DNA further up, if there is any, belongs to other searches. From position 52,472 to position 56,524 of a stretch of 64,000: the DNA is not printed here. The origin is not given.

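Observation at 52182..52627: About 450-nt low-GC leader (or independent sRNA) behind a perfect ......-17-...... promoter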

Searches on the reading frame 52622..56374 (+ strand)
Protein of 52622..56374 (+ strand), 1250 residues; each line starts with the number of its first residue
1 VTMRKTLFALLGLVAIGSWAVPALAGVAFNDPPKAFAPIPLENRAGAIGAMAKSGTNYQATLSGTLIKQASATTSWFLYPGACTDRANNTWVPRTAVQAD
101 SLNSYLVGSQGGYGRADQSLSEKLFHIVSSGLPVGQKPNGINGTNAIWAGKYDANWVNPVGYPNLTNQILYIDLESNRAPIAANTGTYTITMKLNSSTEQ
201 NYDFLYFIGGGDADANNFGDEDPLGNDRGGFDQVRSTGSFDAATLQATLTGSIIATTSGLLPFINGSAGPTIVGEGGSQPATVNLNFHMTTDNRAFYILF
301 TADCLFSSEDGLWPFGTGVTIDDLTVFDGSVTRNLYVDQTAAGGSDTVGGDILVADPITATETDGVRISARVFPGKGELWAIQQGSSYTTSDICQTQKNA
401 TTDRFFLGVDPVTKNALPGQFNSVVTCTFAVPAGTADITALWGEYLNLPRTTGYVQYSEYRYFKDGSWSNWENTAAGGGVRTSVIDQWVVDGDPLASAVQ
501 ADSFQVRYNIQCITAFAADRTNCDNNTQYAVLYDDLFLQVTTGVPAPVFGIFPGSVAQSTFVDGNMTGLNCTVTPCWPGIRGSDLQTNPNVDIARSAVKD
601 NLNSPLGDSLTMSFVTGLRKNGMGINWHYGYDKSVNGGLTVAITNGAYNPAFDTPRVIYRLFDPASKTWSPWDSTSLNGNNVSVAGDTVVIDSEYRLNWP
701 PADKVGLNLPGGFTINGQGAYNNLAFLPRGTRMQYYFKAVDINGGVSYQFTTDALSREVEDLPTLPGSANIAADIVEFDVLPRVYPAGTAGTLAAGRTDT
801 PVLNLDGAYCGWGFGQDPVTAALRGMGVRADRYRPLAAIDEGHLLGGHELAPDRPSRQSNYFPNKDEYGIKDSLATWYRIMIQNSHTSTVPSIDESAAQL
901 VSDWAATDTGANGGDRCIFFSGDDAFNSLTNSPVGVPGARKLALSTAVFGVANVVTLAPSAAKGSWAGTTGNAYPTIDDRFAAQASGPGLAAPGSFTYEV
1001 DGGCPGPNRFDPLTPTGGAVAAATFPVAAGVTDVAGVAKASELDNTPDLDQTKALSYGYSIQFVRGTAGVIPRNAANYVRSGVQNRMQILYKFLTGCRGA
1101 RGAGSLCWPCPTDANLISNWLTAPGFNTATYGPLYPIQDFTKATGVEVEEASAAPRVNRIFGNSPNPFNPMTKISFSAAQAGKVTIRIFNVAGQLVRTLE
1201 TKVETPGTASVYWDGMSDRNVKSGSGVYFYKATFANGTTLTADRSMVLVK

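Call 7: search_protein_families(library=pfam, proteins=[window:52622-56374:+])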
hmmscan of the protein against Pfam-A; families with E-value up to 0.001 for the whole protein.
window:52622-56374:+ (1250 aa): 3 families
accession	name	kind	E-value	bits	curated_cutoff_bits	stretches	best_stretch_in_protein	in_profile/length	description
PF13860.13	FlgD_ig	-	3.7e-09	36.9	27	1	1174-1236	12-77/79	FlgD Ig-like domain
PF18962.6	Por_Secre_tail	-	0.00013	22.6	27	1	1165-1236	3-66/75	Secretion system C-terminal sorting domain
PF13585.12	CHU_C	-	0.00058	20.4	27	0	1169-1239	15-77/86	CHU_C Type IX secretion signal domain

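Call 18: find_homologous_proteins(query=window:52628-56374:+)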
Query window:52628-56374:+ (1248 aa): 158 proteins with E <= 0.001 among 8000 candidates; the best 120 are listed.
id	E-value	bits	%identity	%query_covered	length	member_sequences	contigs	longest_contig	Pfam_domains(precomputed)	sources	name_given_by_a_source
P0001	0.0e+0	2842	100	99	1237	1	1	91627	PF13860.13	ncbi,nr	ncbi:MAG TPA: FlgD immunoglobulin-like domain containing protein [Candidatus Eisenbacteria bacterium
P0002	0.0e+0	2519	88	100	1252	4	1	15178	PF13860.13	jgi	-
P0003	0.0e+0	2423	85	100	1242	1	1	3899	PF13860.13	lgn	-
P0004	0.0e+0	2371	83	99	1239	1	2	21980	PF13860.13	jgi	jgi:hypothetical protein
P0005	0.0e+0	2303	80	100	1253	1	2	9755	PF13860.13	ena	-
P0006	0.0e+0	2284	80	100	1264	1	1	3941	PF13860.13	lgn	-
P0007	0.0e+0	2281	80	100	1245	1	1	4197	PF18962.8,PF13860.13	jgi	-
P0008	0.0e+0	2269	79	100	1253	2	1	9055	PF13860.13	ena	-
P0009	0.0e+0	2210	78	100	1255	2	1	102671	PF13860.13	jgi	-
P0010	0.0e+0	2087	73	100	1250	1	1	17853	PF13860.13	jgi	jgi:hypothetical protein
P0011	0.0e+0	2055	73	100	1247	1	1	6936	PF13860.13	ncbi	-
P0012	0.0e+0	2048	72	100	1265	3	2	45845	PF13860.13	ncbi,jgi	-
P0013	0.0e+0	2025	73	100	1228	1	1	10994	PF13860.13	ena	-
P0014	0.0e+0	2005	69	100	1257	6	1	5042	PF13860.13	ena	-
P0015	0.0e+0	1922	70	95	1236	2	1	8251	PF13860.13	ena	-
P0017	0.0e+0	1868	67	100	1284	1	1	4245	PF13860.13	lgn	-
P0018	0.0e+0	1865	66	98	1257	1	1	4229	PF13860.13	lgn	-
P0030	0.0e+0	1516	59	100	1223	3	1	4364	PF13585.13,PF18962.8,PF13860.13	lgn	-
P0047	0.0e+0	1324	53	100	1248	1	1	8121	PF18962.8,PF13860.13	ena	-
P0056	0.0e+0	1303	52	100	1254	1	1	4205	PF13860.13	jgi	jgi:hypothetical protein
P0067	0.0e+0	1276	51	100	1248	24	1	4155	PF18962.8,PF13860.13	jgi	jgi:hypothetical protein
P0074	0.0e+0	1261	52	100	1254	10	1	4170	PF13860.13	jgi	-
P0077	0.0e+0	1258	51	100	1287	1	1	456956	PF18962.8,PF13860.13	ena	-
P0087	0.0e+0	1240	51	98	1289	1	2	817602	-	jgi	jgi:hypothetical protein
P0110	0.0e+0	1168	48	97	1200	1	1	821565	PF13860.13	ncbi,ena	-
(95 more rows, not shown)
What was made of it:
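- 52628..56374 (+): The gene served by the leader: a 1248-aa secreted protein with a signal peptide and a C-terminal T9SS type A sorting domain. At least 158 homologs were found (call 18).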

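Call 20: find_encoding_contigs(protein=P0007, flank=2000, max_places=4)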
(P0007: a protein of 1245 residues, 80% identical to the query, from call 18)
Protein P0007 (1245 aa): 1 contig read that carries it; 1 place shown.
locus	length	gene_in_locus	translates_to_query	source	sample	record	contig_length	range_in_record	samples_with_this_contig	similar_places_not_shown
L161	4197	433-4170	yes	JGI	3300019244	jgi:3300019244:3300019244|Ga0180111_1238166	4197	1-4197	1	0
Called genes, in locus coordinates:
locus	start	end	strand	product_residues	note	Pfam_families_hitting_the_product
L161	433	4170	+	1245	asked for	PF18962:Por_Secre_tail (faint), PF13860:FlgD_ig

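Call 21: find_encoding_contigs(protein=P0017, flank=2000, max_places=4)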
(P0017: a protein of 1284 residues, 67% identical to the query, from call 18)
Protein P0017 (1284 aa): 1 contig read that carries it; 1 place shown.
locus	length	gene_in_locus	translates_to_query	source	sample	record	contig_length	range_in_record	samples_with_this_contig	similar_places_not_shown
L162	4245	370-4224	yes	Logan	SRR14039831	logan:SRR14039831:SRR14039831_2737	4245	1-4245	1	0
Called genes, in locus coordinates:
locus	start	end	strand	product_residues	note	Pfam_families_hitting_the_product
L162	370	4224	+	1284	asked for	PF13860:FlgD_ig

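Call 41: search_protein_families(library=ncbifam, proteins=[window:52628-56374:+], max_evalue=0.01)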
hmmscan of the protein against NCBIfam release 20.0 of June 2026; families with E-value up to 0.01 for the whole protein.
window:52628-56374:+ (1248 aa): 7 families
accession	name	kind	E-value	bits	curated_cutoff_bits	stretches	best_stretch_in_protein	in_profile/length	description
NF033707.1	T9SS_sortase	equivalog_domain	4.3e-10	37.9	420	1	1145-1234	987-1079/1095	type IX secretion system sortase PorU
TIGR04183.1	Por_Secre_tail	domain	5.5e-06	26.3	23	1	1163-1237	3-65/72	T9SS type A sorting domain-containing protein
NF052323.1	T9SSA_dep_M6i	equivalog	6.6e-06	24.3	600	1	1161-1229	960-1023/1043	T9SS-dependent M6-like inactivated metalloprotease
NF005176.1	PRK06655.1-1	equivalog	1.1e-05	25.5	230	1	1176-1236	93-154/197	flagellar hook assembly protein FlgD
NF009276.0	PRK12633.1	equivalog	0.00045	20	383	1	1177-1231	126-180/234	flagellar basal body rod modification protein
NF038113.1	T9SSA_dep_M36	equivalog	0.0041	15.3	885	1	1155-1211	789-843/869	T9SS-dependent M36 family metallopeptidase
NF009452.0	PRK12812.1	equivalog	0.0081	15.4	258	0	1178-1234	150-208/289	flagellar basal body rod modification protein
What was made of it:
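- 52628..56374 (+): TIGR04183 scores 26.3 bits against a cutoff of 23, and FlgD_ig has E = 3.7e-9 (calls 7, 41).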

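Call 66: search_solved_structures(query=window:52628-56374:+, max_evalue=1)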
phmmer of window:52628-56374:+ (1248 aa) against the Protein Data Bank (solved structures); distinct sequences matched with E-value up to 1: 0.
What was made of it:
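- Tried and rejected: Identity of the protein: no Pfam or NCBIfam family beyond the C-terminal sorting domain (calls 7, 41) and no PDB sequence match (call 66).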

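Call 83: predict_structure(alignment_id=A7)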
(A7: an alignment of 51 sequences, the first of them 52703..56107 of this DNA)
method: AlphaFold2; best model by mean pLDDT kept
length: 1135 residues; sequences in the alignment: 51
mean_pLDDT: 85.1   pTM: 0.84
mean pLDDT of the five models: 85.1, 80.5, 80.4, 77.3, 77.0
residues with pLDDT >= 90: 500; 70-90: 539; 50-70: 57; < 50: 39
segments of 3 or more residues with pLDDT < 50: 1-3, 29-43, 1119-1135
pLDDT, mean of each block of 10 residues (from residue 1): 61 77 64 38 66 86 86 87 90 92 91 89 90 89 93 84 95 89 83 85 86 92 92 89 88 92 93 80 86 95 90 91 92 79 93 91 80 91 90 91 89 88 83 90 87 77 87 93 85 80 83 84 89 93 93 91 83 87 89 85 88 89 93 94 93 83 89 91 94 94 94 89 84 71 78 93 91 90 69 88 87 79 65 79 95 87 72 94 90 88 80 93 89 66 82 92 92 71 87 92 90 87 93 86 73 83 94 85 85 82 88 74 35 28
secondary structure, 60 per line:
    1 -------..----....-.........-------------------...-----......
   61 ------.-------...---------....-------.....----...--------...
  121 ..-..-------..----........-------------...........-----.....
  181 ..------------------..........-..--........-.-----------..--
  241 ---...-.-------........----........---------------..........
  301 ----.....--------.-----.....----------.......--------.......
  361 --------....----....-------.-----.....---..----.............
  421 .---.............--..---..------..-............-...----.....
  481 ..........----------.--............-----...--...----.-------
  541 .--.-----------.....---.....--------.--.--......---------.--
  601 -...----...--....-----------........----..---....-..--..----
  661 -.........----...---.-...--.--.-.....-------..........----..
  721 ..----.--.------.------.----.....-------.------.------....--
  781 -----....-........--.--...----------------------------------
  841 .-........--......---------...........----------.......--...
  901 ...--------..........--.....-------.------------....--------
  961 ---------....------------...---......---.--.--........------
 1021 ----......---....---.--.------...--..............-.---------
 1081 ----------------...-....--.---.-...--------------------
elements in order (helices of 4 or more, strands of 3 or more residues): H19-27 E47-49 H55-60 E87-90 E98-102 E118-122 E139-146 E160-170 E176-182 H201-210 E216-223 E244-246 E256-263 E268-275 E291-300 E305-309 E324-328 E339-345 E354-357 H369-372 E377-380 E394-398 E408-421 E425-437 E456-467 E476-490 E504-515 E521-523 H556-560 H564-568 E583-588 E602-604 E614-617 E629-636 E646-649 E667-670 H694-697 E705-714 E719-722 E749-753 E775-778 H791-798 E804-806 H843-850 E853-858 H868-878 E889-895 H898-903 H912-921 E924-928 E949-952 E970-973 E986-988 E992-997 E1007-1014 E1025-1030 H1056-1069 H1101-1104
